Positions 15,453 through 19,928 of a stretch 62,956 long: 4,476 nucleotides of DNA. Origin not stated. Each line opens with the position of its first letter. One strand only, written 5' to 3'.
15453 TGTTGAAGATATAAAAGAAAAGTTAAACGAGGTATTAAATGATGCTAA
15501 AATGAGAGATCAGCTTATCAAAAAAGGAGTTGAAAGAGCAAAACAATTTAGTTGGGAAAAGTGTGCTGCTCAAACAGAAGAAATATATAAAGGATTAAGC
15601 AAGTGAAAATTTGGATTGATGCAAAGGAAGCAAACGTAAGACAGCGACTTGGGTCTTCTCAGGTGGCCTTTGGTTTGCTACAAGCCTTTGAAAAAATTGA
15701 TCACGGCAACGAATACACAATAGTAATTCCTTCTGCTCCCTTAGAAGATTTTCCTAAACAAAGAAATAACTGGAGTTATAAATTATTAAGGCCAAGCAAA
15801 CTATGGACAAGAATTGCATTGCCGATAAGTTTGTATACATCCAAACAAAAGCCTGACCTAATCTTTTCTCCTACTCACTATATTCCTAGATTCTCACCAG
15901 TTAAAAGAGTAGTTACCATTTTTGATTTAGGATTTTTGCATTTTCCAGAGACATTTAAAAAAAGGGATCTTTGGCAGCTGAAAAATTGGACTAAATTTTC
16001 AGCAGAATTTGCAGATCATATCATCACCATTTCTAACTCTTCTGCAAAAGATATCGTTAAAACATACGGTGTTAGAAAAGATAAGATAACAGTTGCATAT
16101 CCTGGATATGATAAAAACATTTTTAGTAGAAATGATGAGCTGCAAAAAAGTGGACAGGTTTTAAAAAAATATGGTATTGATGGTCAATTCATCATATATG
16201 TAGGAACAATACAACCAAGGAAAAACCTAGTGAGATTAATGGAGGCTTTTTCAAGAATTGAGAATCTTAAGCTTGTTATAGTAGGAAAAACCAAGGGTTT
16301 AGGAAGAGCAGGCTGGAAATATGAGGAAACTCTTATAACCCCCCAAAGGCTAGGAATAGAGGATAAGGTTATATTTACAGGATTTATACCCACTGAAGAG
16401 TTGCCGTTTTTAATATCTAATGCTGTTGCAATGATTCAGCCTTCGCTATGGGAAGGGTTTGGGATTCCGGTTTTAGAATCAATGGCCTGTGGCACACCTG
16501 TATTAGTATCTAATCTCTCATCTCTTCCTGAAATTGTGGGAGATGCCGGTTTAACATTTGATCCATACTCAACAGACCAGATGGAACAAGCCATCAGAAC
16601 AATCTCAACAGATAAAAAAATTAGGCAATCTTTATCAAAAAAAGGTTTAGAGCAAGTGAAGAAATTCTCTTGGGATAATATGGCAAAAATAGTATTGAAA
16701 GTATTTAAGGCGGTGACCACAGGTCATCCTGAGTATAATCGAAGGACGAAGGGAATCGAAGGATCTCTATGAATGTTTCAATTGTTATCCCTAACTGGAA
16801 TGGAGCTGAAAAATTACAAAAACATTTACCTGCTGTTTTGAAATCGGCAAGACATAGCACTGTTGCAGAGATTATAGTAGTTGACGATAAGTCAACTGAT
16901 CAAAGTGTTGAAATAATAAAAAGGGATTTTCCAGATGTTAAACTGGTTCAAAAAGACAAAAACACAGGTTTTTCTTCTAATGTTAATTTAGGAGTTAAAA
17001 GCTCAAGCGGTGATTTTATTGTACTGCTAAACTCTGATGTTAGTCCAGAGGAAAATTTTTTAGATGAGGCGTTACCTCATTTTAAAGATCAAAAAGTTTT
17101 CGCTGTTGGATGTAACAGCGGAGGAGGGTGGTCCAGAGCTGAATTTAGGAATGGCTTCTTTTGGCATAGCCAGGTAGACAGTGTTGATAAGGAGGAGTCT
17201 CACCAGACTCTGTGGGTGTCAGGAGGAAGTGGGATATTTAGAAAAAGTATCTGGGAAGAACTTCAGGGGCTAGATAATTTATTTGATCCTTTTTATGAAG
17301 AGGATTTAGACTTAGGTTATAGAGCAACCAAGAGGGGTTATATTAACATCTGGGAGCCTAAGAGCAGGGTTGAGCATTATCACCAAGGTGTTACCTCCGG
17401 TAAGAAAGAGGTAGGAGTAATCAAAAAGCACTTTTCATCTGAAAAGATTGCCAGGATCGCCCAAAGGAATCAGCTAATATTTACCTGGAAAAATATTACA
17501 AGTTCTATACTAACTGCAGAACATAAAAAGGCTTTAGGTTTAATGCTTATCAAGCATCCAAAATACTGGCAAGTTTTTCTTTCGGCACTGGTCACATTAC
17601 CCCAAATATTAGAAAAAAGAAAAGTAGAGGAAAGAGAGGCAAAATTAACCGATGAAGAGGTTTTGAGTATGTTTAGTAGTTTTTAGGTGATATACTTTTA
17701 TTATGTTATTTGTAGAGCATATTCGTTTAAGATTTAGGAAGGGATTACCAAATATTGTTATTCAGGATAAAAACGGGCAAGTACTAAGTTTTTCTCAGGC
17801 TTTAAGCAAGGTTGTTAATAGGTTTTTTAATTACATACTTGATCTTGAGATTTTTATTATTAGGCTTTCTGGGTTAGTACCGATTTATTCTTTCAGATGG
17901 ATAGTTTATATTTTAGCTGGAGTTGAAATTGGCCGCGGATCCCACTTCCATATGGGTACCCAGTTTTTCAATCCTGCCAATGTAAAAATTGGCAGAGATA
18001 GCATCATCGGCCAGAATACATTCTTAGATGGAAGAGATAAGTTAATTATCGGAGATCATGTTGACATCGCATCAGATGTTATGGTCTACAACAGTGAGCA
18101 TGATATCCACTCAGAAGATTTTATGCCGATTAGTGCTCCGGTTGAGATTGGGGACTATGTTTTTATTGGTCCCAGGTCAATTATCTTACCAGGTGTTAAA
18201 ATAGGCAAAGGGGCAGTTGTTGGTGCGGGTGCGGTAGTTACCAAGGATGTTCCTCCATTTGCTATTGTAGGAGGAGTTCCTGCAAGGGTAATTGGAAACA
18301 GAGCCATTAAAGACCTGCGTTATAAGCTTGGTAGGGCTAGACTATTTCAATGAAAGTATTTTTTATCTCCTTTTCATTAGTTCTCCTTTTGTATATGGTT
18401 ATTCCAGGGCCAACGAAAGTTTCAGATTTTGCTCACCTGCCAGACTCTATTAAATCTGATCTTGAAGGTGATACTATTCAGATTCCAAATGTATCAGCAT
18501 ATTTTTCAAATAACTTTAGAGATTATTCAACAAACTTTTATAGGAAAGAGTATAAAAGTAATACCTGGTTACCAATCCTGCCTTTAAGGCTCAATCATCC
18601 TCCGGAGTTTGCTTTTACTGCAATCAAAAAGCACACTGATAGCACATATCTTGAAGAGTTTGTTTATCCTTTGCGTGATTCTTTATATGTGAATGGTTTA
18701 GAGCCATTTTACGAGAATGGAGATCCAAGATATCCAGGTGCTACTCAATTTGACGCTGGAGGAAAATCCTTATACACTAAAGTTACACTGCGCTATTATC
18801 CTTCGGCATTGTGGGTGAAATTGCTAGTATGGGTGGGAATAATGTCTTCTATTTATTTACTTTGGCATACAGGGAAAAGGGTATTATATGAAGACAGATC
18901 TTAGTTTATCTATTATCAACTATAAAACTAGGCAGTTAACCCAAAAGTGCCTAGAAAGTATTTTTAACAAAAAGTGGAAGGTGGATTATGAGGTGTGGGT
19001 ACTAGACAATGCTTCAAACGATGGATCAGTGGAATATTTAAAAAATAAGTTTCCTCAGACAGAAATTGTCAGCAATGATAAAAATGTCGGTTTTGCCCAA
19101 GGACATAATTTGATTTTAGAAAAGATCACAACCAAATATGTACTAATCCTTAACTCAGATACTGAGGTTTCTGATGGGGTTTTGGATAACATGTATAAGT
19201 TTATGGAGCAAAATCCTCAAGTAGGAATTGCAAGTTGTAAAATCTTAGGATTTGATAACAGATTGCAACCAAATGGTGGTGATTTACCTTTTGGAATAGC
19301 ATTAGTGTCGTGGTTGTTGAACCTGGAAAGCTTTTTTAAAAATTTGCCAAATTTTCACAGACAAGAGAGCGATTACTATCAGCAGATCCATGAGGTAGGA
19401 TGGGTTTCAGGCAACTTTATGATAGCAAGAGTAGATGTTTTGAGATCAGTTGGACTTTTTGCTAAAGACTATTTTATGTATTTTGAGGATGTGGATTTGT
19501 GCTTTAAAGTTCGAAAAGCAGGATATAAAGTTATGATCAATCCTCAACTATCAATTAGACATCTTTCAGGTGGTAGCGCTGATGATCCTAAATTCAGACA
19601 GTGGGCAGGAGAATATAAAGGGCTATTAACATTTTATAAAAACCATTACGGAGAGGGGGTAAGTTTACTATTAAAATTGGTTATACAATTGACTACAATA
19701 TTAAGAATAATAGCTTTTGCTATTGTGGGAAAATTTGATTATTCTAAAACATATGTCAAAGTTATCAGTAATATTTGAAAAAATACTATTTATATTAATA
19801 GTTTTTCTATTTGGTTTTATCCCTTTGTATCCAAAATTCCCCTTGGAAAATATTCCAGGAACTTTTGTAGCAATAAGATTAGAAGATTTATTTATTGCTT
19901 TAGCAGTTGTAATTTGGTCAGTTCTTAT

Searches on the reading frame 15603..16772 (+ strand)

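Call 6: search_protein_families(library=pfam, proteins=[window:15603-16772:+], max_evalue=0.001)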
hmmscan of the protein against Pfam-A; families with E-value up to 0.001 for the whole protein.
window:15603-16772:+ (389 aa): 5 families
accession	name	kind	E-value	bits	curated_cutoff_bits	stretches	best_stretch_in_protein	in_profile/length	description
PF00534.26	Glycos_transf_1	-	6e-37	127.3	26.4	1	194-348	15-169/172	Glycosyl transferases group 1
PF13692.12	Glyco_trans_1_4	-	1.8e-26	93.5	27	1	196-337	3-142/142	Glycosyl transferases group 1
PF13439.12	Glyco_transf_4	-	8.6e-12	45.8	28.5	1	18-170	4-167/170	Glycosyltransferase Family 4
PF13524.12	Glyco_trans_1_2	-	9.6e-09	35.8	25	1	211-361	4-139/144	Glycosyl transferase-like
PF20706.3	GT4-conflict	-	5.3e-07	29.4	26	1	270-317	278-324/385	Family 4 Glycosyltransferase in conflict systems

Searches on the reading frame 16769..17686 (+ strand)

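Call 6: search_protein_families(library=pfam, proteins=[window:16769-17686:+], max_evalue=0.001)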
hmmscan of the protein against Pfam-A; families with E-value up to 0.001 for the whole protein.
window:16769-17686:+ (305 aa): 3 families
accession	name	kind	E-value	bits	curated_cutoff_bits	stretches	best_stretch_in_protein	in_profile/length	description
PF00535.33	Glycos_transf_2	-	8.9e-23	81.5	23.3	1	4-162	1-164/168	Glycosyl transferase family 2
PF13641.12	Glyco_tranf_2_3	-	1.1e-17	65.3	27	1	3-205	3-213/230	Glycosyltransferase like family 2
PF13632.12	Glyco_trans_2_3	-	5.9e-09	36.5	27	1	83-203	1-123/198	Glycosyl transferase family group 2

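Call 62: search_protein_families(library=ncbifam, proteins=[window:16769-17686:+], max_evalue=0.001)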
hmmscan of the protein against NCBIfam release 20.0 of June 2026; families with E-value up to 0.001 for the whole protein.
window:16769-17686:+ (305 aa): 20 families
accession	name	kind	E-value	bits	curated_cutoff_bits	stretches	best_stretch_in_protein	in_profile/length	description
TIGR03965.1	mycofact_glyco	equivalog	1e-22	80.7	280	1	2-206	75-283/467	mycofactocin biosynthesis glycosyltransferase MftF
NF041875.1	EPS_EpsD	equivalog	3.5e-16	59.5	370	1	3-205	1-208/325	exopolysaccharide biosynthesis glycosyltransferase EpsD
TIGR04283.1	glyco_like_mftF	equivalog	3.5e-14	52.9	182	1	3-193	1-176/221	TIGR04283 family arsenosugar biosynthesis glycosyltransferase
NF007482.0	PRK10073.1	equivalog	4.5e-13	48.9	423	1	2-92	7-97/334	glycosyltransferase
NF041394.1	GtaseAglG_Halo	equivalog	4.5e-11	42.6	440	1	1-170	1-176/304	glucosyl-dolichyl phosphate glucuronosyltransferase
TIGR03937.1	PgaC_IcaA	equivalog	9.4e-11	41.3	422.3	1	2-113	46-159/407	poly-beta-1,6-N-acetyl-D-glucosamine synthase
NF038302.1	EPS_HpsE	equivalog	7.1e-10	38.3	300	1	1-105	1-111/307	hormogonium polysaccharide biosynthesis glycosyltransferase HpsE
TIGR04195.1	S_glycosyl_SunS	equivalog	5.4e-09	35.4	350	1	24-91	76-142/421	SunS family peptide S-glycosyltransferase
NF047683.1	TeichurnBiosyTuaG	equivalog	8.8e-09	35.4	400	1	2-109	7-115/252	teichuronic acid biosynthesis protein TuaG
TIGR03111.1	glyc2_xrt_Gpos1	hypoth_equivalog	1.3e-08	34.1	363.95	1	2-108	50-159/439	TIGR03111 family XrtG-associated glycosyltransferase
NF038299.1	EPS_HpsN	equivalog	7.8e-08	31.6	425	1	2-118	2-117/317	hormogonium polysaccharide biosynthesis glycosyltransferase HpsN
NF047588.1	GlcsyltransPgfSStrep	equivalog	3.6e-07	29.7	500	1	1-107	1-112/308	glycosyltransferase PgfS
NF007986.1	PRK10714.1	equivalog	3.6e-07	29.5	529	1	2-92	7-102/316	undecaprenyl-phosphate 4-deoxy-4-formamido-L-arabinose transferase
NF050050.1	ProtGlycPglI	equivalog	2.2e-06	27.3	500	1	3-92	4-95/306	GalNAc(5)-diNAcBac-PP-undecaprenol beta-1,3-glucosyltransferase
TIGR01556.1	rhamnosyltran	subfamily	6.7e-06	25.5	200.55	1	30-114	19-109/281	rhamnosyltransferase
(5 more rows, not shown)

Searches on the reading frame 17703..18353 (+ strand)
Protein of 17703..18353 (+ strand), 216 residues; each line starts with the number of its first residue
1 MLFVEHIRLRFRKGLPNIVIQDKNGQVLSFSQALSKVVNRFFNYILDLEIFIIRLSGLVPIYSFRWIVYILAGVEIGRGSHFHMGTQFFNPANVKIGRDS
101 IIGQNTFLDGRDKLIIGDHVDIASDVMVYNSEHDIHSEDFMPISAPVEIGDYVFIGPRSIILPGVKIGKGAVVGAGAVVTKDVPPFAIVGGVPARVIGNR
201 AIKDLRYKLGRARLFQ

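Call 6: search_protein_families(library=pfam, proteins=[window:17703-18353:+], max_evalue=0.001)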
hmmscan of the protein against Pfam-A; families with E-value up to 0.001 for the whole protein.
window:17703-18353:+ (216 aa): 3 families
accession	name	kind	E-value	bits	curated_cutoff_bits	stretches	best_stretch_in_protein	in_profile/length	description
PF00132.30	Hexapep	-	2.1e-19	68.8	27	1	147-181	2-36/36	Bacterial transferase hexapeptide (six repeats)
PF14602.12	Hexapep_2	-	1.1e-11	44.6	27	1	146-181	1-34/34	Hexapeptide repeat of succinyl-transferase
PF25084.1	LbH_EIF2B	-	0.0001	22.7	54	1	93-183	21-97/105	EIF2B subunit epsilon LbH domain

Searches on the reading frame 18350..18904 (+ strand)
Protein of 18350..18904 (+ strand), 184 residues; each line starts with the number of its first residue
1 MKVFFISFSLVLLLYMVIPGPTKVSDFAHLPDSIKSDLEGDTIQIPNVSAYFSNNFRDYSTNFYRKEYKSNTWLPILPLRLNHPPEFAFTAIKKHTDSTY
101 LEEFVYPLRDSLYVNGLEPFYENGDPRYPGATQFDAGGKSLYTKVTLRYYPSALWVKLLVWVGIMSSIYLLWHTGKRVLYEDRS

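Call 9: search_protein_families(library=pfam, proteins=[window:18350-18904:+], max_evalue=0.00001)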
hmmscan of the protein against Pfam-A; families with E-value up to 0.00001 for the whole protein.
window:18350-18904:+ (184 aa): 0 families

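Call 62: search_protein_families(library=ncbifam, proteins=[window:18350-18904:+], max_evalue=0.001)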
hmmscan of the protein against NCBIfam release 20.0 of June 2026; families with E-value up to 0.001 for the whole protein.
window:18350-18904:+ (184 aa): 0 families

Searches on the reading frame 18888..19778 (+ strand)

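Call 9: search_protein_families(library=pfam, proteins=[window:18888-19778:+], max_evalue=0.00001)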
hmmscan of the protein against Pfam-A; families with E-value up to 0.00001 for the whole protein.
window:18888-19778:+ (296 aa): 5 families
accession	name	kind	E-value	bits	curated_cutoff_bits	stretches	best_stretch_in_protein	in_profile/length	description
PF00535.33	Glycos_transf_2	-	1.5e-18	67.8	23.3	1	9-128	4-125/168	Glycosyl transferase family 2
PF13641.12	Glyco_tranf_2_3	-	1.4e-11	45.3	27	1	5-228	3-214/230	Glycosyltransferase like family 2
PF13632.12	Glyco_trans_2_3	-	3e-09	37.4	27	1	84-226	1-124/198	Glycosyl transferase family group 2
PF13712.12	Glyco_tranf_2_5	-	1.9e-06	28.2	27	1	59-220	31-182/210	Glycosyltransferase like family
PF13506.12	Glyco_transf_21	-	5.7e-06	26.3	21.7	0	77-222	26-151/174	Glycosyl transferase family 21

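Call 62: search_protein_families(library=ncbifam, proteins=[window:18888-19778:+], max_evalue=0.001)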
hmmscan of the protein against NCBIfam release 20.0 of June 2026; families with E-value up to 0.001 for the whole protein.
window:18888-19778:+ (296 aa): 16 families
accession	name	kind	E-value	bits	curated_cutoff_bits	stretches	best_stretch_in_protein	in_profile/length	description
TIGR01556.1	rhamnosyltran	subfamily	6.6e-11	41.9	200.55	1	178-230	154-205/281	rhamnosyltransferase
TIGR03937.1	PgaC_IcaA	equivalog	1.5e-10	40.6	422.3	1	6-114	48-158/407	poly-beta-1,6-N-acetyl-D-glucosamine synthase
NF041875.1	EPS_EpsD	equivalog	6.3e-10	38.9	370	1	9-227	5-208/325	exopolysaccharide biosynthesis glycosyltransferase EpsD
TIGR03965.1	mycofact_glyco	equivalog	1e-09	37.8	280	1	17-123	88-195/467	mycofactocin biosynthesis glycosyltransferase MftF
NF038299.1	EPS_HpsN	equivalog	1e-09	37.8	425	1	5-261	3-254/317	hormogonium polysaccharide biosynthesis glycosyltransferase HpsN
TIGR04440.1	glyco_TIGR04440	domain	2.3e-08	34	70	1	19-160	16-159/215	TIGR00180 family glycosyltransferase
TIGR03111.1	glyc2_xrt_Gpos1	hypoth_equivalog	4.6e-08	32.3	363.95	1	9-215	55-256/439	TIGR03111 family XrtG-associated glycosyltransferase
NF007482.0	PRK10073.1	equivalog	6.4e-08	32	423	1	3-117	6-120/334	glycosyltransferase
NF038302.1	EPS_HpsE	equivalog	1.2e-07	31.1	300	1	4-121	2-126/307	hormogonium polysaccharide biosynthesis glycosyltransferase HpsE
NF047683.1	TeichurnBiosyTuaG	equivalog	2.6e-07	30.5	400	1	7-109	10-114/252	teichuronic acid biosynthesis protein TuaG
NF050050.1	ProtGlycPglI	equivalog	7.4e-07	28.8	500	1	4-117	3-119/306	GalNAc(5)-diNAcBac-PP-undecaprenol beta-1,3-glucosyltransferase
TIGR04283.1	glyco_like_mftF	equivalog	4.6e-06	26.4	182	0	28-116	22-108/221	TIGR04283 family arsenosugar biosynthesis glycosyltransferase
NF053739.1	GlytfEpsEBac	equivalog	1.3e-05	24.3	450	1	12-125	10-126/265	glycosyltransferase EpsE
TIGR04195.1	S_glycosyl_SunS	equivalog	2.2e-05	23.5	350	1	7-94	61-144/421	SunS family peptide S-glycosyltransferase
TIGR04242.1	nodulat_NodC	equivalog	4.7e-05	22.5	550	1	17-118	63-167/395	chitooligosaccharide synthase NodC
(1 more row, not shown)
